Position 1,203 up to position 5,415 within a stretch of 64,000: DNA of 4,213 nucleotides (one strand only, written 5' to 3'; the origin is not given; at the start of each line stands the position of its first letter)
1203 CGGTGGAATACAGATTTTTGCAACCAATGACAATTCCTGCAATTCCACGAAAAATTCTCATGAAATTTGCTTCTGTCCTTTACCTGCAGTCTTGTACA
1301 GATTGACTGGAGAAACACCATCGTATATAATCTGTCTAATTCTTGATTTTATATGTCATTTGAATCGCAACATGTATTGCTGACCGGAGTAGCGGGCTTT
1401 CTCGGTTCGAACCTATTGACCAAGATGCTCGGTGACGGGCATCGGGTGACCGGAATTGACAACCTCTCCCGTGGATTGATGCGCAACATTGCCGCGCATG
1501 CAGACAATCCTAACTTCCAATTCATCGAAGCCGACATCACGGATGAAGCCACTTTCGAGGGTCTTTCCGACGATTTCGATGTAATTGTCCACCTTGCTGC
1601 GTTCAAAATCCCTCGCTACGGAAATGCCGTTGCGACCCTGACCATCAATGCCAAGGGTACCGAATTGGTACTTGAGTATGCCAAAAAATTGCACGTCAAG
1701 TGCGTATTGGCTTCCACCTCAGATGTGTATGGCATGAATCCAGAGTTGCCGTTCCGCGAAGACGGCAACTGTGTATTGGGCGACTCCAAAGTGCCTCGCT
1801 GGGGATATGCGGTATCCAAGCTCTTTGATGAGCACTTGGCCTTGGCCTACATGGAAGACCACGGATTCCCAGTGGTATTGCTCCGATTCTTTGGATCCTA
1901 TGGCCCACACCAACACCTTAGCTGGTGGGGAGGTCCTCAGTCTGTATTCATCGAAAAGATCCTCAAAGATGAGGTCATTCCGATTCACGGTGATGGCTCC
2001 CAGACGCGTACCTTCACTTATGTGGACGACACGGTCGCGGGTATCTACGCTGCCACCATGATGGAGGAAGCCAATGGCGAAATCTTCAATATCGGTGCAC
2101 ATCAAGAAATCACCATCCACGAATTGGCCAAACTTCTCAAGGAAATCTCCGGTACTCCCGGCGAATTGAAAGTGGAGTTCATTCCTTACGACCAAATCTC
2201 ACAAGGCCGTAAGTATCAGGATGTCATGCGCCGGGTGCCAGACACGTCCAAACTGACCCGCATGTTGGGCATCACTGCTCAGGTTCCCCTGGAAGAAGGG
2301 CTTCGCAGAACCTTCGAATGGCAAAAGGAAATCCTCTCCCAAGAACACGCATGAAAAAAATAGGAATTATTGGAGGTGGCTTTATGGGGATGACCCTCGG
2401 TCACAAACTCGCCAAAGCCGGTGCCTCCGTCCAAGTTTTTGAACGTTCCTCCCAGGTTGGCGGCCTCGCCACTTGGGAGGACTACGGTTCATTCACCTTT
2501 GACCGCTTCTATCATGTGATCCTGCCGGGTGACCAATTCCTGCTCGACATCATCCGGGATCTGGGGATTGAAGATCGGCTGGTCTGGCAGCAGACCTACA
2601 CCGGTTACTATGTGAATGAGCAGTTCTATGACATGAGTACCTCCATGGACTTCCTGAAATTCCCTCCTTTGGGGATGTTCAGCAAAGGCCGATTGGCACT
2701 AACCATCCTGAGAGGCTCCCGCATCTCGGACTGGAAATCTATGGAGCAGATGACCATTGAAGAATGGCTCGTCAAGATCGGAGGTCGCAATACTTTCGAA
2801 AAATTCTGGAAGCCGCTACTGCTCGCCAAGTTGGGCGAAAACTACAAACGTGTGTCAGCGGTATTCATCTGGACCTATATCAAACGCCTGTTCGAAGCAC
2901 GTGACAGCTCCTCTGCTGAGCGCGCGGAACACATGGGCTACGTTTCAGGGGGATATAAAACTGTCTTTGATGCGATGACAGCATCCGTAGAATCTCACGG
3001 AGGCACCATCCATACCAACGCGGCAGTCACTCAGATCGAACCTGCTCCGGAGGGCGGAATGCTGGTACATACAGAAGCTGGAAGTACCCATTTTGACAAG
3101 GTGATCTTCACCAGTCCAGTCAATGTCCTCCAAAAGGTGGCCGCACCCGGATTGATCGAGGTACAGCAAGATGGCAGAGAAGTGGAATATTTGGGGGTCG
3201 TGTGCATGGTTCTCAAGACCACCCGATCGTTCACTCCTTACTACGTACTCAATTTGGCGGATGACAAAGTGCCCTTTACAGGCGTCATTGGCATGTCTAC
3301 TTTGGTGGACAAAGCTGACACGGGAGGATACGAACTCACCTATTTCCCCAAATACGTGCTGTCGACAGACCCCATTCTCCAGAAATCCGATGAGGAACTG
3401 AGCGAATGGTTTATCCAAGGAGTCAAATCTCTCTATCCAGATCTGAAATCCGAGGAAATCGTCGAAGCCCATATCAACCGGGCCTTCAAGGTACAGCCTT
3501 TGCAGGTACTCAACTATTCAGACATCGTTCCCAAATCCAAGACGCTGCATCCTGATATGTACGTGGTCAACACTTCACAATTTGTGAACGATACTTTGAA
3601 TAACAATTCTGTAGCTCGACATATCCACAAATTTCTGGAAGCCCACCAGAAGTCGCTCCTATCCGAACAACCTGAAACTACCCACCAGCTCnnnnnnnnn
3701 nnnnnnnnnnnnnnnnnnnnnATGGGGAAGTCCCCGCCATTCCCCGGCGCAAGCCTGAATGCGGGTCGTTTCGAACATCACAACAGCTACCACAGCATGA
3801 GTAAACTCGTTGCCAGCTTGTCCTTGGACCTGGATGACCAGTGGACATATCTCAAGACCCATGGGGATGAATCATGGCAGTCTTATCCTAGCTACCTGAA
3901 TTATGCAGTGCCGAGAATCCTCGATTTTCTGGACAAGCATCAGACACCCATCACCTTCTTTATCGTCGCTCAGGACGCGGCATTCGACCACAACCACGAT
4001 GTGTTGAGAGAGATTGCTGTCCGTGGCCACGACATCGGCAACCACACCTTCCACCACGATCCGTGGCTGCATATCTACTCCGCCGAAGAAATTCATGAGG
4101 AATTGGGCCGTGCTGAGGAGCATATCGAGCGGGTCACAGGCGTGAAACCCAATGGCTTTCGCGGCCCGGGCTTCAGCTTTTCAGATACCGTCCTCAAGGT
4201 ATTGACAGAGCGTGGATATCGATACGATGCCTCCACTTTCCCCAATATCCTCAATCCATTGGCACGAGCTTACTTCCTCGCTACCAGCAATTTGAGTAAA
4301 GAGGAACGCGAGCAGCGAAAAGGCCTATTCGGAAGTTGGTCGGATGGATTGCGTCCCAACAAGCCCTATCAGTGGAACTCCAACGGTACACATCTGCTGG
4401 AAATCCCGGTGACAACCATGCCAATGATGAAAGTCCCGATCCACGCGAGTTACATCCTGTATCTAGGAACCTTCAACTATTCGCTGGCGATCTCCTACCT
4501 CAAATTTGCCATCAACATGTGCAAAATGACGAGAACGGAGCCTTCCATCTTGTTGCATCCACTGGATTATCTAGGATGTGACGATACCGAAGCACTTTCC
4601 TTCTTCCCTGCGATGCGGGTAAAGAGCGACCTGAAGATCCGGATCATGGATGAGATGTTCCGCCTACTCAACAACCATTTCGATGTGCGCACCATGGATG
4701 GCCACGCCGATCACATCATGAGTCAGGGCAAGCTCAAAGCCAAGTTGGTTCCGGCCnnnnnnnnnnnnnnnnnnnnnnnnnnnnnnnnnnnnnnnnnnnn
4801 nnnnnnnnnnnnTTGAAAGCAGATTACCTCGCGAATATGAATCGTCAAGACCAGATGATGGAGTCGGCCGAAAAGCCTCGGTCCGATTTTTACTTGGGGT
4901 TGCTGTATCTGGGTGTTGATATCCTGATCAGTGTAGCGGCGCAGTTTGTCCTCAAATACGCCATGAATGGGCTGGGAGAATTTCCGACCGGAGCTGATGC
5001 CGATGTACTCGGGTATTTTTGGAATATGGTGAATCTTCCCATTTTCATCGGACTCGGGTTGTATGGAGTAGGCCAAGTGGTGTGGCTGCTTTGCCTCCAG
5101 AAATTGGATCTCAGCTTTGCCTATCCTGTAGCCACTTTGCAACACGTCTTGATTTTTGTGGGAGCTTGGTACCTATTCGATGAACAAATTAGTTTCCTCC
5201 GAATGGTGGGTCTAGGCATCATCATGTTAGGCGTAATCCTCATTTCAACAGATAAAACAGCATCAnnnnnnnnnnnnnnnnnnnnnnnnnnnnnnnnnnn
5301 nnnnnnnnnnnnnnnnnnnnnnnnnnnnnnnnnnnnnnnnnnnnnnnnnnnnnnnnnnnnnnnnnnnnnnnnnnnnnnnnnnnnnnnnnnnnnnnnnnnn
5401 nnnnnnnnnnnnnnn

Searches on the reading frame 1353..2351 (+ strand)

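Call 73: search_protein_families(library=pfam, max_evalue=0.0001, proteins=[window:1353-2351:+])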
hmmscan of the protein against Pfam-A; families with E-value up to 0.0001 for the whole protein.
window:1353-2351:+ (333 aa): 6 families
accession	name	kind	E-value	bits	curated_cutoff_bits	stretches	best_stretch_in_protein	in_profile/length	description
PF01370.27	Epimerase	-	5.7e-46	157.3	20.9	1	8-248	1-240/240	NAD dependent epimerase/dehydratase family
PF16363.11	GDP_Man_Dehyd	-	1.6e-44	153.1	27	1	9-320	1-332/332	GDP-mannose 4,6 dehydratase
PF01073.25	3Beta_HSD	-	4.1e-13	49.4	22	1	10-240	2-235/280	3-beta hydroxysteroid dehydrogenase/isomerase family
PF04321.23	RmlD_sub_bind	-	6.3e-11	42.3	27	1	7-269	2-234/287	RmlD substrate binding domain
PF07993.18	NAD_binding_4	-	1.4e-10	41.2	20.1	1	10-178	1-203/258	Male sterility protein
PF02719.21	Polysacc_synt_2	-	6.1e-09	35.9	20.2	1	8-122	1-127/293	Polysaccharide biosynthesis protein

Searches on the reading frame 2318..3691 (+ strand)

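Call 73: search_protein_families(library=pfam, max_evalue=0.0001, proteins=[window:2318-3691:+])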
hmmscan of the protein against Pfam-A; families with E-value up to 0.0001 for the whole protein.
window:2318-3691:+ (458 aa): 6 families
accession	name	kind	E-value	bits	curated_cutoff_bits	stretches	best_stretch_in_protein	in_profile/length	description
PF01593.30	Amino_oxidase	-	1.4e-29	104.1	19.8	1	24-377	3-367/443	Flavin containing amine oxidoreductase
PF01266.30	DAO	-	5.4e-11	43.1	27.9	1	15-57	2-44/353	FAD dependent oxidoreductase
PF13450.12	NAD_binding_8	-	1.7e-10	41.5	21.9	1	17-72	1-56/68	NAD(P)-binding Rossmann-like domain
PF00070.33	Pyr_redox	-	3.8e-07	31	22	0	14-48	1-35/82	Pyridine nucleotide-disulphide oxidoreductase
PF03486.20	HI0933_like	-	6.9e-05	22.8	50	0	14-48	2-36/244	HI0933-like protein Rossmann domain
PF07992.20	Pyr_redox_2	-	9.8e-05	22.3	26.1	0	13-47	143-177/291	Pyridine nucleotide-disulphide oxidoreductase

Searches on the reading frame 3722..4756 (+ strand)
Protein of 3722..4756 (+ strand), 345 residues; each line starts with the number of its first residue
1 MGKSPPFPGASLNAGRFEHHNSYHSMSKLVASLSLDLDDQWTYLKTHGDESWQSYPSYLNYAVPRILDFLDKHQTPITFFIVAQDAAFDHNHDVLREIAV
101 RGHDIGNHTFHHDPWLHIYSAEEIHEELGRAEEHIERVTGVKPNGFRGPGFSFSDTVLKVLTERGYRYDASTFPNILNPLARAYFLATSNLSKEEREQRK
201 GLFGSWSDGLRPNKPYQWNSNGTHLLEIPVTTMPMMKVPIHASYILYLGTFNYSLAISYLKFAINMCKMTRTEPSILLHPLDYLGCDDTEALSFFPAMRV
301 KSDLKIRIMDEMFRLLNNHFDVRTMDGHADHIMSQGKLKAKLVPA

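Call 73: search_protein_families(library=pfam, max_evalue=0.0001, proteins=[window:3722-4756:+])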
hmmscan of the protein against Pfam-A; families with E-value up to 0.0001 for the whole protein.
window:3722-4756:+ (345 aa): 2 families
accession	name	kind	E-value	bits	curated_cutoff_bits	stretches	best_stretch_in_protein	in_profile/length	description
PF01522.26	Polysacc_deac_1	-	2.9e-23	82.6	23.1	1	61-168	19-123/124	Polysaccharide deacetylase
PF03065.20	Glyco_hydro_57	-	4.3e-05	23.4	21.2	1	109-168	109-168/291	Glycosyl hydrolase family 57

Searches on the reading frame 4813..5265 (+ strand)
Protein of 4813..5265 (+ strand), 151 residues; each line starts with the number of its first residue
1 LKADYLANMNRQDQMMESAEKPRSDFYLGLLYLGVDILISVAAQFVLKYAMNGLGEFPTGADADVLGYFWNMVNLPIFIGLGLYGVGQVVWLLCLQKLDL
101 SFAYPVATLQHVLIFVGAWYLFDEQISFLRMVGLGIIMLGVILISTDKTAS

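Call 73: search_protein_families(library=pfam, max_evalue=0.0001, proteins=[window:4813-5265:+])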
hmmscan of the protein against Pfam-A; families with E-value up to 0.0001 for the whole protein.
window:4813-5265:+ (151 aa): 2 families
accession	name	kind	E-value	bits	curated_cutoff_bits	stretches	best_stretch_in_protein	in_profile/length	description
PF00892.27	EamA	-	1.1e-06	29.4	28.2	1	77-146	66-135/135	EamA-like transporter family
PF10639.15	TMEM234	-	3.7e-05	24.2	30.1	1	74-144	41-112/113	Putative transmembrane family 234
